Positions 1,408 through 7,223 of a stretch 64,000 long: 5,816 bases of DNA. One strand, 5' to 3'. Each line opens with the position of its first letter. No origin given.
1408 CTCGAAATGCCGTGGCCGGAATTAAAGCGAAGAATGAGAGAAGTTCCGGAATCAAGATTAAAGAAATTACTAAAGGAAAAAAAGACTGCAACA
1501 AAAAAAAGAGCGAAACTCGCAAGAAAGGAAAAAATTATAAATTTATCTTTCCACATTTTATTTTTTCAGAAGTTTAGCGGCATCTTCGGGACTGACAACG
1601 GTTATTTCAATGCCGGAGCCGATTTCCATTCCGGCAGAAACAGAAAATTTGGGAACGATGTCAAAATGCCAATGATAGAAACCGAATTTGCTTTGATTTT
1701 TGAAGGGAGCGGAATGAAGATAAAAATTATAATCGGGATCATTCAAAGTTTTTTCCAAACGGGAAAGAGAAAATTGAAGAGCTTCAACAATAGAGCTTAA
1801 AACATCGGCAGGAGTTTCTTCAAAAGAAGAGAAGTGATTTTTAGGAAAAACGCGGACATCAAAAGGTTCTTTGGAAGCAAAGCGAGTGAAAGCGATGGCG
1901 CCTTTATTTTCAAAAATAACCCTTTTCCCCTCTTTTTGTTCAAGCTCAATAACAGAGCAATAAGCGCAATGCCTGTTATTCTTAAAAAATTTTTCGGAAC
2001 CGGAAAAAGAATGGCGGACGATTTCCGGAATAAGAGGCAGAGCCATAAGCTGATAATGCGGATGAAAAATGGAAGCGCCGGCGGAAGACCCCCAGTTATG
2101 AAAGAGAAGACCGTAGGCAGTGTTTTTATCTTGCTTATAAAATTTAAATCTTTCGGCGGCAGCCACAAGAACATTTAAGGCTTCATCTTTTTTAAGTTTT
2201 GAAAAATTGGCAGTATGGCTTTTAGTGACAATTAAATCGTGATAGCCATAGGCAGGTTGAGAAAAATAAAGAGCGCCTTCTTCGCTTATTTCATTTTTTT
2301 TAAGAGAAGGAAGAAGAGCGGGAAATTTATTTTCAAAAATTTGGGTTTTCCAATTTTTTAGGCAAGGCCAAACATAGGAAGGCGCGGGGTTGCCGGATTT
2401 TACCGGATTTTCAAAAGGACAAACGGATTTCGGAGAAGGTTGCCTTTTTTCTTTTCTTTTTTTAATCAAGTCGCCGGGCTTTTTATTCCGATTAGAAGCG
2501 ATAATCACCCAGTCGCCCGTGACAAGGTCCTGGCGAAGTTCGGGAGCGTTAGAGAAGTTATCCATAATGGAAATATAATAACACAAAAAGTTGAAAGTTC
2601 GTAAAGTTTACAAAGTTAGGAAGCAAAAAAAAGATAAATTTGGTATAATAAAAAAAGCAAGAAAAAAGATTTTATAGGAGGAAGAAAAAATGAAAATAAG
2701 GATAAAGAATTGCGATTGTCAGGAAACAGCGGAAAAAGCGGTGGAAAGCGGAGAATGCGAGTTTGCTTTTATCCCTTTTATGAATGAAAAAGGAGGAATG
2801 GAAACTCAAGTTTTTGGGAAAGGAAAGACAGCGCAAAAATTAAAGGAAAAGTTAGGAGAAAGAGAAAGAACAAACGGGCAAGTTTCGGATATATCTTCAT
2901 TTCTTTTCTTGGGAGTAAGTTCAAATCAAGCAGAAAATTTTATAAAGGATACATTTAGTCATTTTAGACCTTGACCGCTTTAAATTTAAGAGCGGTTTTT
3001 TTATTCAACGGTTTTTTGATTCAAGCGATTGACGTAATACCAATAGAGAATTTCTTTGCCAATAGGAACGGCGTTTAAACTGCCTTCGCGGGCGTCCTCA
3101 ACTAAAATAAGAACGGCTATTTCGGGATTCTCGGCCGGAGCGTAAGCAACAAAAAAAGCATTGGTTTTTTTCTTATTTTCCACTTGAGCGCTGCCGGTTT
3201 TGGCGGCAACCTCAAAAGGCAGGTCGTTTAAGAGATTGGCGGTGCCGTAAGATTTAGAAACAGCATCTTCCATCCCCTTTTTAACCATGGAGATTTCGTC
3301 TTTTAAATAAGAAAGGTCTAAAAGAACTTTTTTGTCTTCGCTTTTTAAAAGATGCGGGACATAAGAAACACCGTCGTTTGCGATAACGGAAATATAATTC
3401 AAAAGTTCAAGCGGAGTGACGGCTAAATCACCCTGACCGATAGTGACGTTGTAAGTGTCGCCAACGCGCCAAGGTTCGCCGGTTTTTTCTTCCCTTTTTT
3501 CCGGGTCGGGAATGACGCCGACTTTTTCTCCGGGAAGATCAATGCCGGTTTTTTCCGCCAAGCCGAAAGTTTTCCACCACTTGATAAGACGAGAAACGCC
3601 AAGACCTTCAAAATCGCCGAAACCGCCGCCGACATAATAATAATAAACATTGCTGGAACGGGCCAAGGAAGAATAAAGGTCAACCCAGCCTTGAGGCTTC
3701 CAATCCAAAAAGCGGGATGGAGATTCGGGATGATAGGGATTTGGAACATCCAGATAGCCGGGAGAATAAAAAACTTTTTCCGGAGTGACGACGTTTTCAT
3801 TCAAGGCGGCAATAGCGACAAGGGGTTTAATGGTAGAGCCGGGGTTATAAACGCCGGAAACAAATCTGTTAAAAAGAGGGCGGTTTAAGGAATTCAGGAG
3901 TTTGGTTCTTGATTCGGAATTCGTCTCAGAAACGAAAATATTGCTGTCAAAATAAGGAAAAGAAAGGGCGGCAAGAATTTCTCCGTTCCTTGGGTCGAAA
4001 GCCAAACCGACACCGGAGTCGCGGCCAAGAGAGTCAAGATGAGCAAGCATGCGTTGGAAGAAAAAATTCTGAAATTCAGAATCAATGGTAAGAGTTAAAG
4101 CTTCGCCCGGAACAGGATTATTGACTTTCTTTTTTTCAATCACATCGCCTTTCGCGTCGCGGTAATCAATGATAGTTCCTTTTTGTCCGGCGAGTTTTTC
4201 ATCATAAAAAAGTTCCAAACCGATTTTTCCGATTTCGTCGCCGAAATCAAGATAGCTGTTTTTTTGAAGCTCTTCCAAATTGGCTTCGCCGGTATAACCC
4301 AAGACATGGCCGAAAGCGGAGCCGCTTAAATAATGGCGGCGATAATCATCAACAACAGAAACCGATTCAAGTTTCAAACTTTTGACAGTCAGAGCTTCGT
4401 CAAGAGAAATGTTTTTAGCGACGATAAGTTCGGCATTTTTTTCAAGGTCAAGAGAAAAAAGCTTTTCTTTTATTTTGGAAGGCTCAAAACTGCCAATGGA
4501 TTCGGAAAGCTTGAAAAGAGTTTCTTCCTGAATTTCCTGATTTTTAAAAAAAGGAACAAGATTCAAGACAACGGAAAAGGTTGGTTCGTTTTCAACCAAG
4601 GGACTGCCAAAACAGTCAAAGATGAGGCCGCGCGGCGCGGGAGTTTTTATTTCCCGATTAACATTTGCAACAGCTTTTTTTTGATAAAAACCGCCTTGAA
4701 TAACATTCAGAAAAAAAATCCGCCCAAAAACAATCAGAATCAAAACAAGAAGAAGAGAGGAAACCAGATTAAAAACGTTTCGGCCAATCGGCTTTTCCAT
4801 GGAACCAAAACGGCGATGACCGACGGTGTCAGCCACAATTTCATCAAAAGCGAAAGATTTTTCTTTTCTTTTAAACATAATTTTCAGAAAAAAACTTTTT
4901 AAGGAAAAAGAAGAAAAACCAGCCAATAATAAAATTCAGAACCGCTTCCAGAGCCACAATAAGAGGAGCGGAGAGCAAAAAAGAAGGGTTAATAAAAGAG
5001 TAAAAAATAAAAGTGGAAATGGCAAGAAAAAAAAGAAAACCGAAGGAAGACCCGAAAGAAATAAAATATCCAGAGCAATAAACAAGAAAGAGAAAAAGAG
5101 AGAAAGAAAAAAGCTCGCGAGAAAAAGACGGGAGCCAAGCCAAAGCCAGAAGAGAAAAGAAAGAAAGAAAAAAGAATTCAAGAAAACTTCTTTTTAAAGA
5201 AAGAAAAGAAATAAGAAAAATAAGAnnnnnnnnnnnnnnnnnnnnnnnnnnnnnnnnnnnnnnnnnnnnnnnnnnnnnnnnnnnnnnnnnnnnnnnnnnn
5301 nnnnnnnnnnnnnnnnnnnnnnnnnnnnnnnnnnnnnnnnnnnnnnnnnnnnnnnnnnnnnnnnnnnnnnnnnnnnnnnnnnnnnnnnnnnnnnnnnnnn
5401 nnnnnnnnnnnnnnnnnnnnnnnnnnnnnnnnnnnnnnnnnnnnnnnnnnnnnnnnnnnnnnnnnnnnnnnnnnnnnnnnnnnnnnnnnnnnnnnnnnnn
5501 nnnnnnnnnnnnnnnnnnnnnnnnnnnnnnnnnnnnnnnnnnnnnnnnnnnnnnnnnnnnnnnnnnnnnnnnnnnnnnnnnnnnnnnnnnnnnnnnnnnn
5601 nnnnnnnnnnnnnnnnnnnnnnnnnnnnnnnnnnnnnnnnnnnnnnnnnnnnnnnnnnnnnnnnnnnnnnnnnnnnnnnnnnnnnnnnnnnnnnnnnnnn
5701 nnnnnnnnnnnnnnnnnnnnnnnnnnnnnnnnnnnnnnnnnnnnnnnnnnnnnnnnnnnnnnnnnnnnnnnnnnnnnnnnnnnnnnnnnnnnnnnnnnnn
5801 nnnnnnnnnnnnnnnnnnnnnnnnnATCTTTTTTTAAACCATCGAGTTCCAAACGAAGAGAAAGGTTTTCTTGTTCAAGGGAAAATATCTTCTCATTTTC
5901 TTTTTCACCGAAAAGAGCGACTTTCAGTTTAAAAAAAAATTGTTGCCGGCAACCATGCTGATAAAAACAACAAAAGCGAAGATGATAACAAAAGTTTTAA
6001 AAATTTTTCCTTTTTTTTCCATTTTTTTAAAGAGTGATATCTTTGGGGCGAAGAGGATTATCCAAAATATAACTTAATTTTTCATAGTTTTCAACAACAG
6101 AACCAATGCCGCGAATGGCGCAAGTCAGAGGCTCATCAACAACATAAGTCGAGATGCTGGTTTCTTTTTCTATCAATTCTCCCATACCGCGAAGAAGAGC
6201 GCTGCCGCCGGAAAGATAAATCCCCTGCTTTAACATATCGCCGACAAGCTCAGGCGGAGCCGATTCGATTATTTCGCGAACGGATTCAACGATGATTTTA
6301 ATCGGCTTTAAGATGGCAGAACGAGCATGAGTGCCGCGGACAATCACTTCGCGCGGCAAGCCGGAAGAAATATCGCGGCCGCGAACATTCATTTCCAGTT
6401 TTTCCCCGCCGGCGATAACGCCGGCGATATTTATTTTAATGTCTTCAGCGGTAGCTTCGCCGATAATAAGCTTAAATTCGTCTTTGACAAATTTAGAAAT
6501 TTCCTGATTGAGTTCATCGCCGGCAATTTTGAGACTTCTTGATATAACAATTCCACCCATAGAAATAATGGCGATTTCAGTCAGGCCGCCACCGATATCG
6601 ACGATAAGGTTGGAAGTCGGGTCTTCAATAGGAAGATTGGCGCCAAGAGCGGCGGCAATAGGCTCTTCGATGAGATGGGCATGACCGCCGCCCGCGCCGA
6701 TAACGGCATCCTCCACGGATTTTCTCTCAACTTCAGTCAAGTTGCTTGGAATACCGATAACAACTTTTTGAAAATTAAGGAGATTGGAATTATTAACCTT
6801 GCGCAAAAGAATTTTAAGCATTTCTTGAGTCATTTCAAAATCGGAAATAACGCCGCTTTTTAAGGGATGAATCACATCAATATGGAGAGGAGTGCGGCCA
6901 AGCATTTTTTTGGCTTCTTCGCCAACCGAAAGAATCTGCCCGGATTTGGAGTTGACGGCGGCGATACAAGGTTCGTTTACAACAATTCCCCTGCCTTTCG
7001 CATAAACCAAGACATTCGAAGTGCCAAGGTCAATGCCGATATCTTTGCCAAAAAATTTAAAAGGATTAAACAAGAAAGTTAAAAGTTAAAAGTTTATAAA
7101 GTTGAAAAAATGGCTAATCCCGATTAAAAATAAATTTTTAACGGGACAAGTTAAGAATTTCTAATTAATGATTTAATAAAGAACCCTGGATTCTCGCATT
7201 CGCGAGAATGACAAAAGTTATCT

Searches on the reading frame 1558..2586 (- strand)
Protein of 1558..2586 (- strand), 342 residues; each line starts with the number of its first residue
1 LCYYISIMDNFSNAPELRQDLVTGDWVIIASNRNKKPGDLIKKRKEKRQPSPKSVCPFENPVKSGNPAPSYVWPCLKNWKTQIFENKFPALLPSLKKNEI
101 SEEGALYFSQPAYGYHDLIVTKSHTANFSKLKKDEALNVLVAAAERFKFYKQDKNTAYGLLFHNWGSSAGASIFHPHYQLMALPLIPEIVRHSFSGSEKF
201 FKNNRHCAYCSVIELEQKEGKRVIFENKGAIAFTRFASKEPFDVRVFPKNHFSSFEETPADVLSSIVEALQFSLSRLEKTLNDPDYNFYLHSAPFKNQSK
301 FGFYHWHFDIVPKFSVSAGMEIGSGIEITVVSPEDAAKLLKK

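Call 36: search_protein_families(library=pfam, proteins=[window:1558-2586:-], max_evalue=0.001)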
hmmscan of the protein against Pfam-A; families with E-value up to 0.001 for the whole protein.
window:1558-2586:- (342 aa): 7 families
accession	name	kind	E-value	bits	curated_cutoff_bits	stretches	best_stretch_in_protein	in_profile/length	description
PF01087.27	GalP_UDP_transf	-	1.5e-11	45.6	22.1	1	14-187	11-184/184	Galactose-1-phosphate uridyl transferase, N-terminal domain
PF01230.28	HIT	-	7.2e-11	43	21.5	1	106-178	18-90/98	HIT domain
PF16268.10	DUF4921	-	3.5e-07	30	28.5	1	97-335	155-388/425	Domain of unknown function (DUF4921)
PF11969.13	DcpS_C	-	9.9e-06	26.4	24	0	207-311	2-100/114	Scavenger mRNA decapping enzyme C-term binding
PF19327.4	Ap4A_phos_N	-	2.5e-05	24.3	23.1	1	156-188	133-165/177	Ap4A phosphorylase N-terminal domain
PF02744.22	GalP_UDP_tr_C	-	0.00012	22.3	29.2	1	210-310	18-119/165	Galactose-1-phosphate uridyl transferase, C-terminal domain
PF16285.10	DUF4931_N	-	0.00078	20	24.1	0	118-183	56-121/124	Domain of unknown function (DUF4931) N-terminal domain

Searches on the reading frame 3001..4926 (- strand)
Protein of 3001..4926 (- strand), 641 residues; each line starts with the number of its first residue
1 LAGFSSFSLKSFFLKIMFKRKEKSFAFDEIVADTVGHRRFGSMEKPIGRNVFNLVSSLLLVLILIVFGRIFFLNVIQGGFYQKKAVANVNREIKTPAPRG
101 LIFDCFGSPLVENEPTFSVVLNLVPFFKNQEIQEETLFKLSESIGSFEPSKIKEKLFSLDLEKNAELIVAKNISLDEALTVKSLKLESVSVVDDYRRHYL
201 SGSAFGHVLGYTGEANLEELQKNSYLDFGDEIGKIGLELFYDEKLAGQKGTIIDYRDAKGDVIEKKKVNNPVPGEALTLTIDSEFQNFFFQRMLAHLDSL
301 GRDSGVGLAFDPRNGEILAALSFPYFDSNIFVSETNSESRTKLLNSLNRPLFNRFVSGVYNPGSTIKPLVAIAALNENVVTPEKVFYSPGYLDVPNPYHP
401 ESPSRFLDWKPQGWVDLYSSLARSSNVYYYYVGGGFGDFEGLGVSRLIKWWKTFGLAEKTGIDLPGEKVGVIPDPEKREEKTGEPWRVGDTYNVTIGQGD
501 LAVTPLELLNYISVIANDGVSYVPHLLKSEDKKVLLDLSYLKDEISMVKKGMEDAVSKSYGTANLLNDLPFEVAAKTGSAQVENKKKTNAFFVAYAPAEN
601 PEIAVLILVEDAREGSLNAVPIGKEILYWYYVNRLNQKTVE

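Call 36: search_protein_families(library=pfam, proteins=[window:3001-4926:-], max_evalue=0.001)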
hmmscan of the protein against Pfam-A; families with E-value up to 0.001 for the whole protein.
window:3001-4926:- (641 aa): 2 families
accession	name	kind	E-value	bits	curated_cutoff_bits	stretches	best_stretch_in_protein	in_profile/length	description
PF00905.27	Transpeptidase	-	5.4e-55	187.1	22.1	1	308-627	4-298/299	Penicillin binding protein transpeptidase domain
PF03717.20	PBP_dimer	-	4e-30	106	24.4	1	95-266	2-179/180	Penicillin-binding Protein dimerisation domain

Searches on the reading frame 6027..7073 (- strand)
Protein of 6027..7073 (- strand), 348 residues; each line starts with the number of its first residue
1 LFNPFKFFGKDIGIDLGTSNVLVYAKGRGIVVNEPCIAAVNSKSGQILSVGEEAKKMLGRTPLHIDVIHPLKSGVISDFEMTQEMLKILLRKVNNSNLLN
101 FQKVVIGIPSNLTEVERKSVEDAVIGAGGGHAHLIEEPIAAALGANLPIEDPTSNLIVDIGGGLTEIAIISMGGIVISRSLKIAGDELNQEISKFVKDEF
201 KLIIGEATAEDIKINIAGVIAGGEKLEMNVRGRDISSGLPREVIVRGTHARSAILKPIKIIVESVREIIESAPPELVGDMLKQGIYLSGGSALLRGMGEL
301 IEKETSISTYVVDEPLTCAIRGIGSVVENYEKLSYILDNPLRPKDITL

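Call 36: search_protein_families(library=pfam, proteins=[window:6027-7073:-], max_evalue=0.001)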
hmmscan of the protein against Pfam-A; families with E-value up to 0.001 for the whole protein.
window:6027-7073:- (348 aa): 5 families
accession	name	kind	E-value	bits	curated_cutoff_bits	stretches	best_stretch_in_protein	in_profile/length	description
PF06723.19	MreB_Mbl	-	8.6e-121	403.2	27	1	10-333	2-325/327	MreB/Mbl protein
PF00012.26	HSP70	-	8.7e-10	37.9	20.6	1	82-202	114-240/599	Hsp70 protein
PF00022.25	Actin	-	1.5e-08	34.1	27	1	47-199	45-190/410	Actin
PF11104.14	PilM_2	-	6e-08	32.4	27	0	285-315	278-308/340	Type IV pilus assembly protein PilM;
PF14450.12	FtsA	-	2.3e-07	31.7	31.8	1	157-307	2-105/127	Cell division protein FtsA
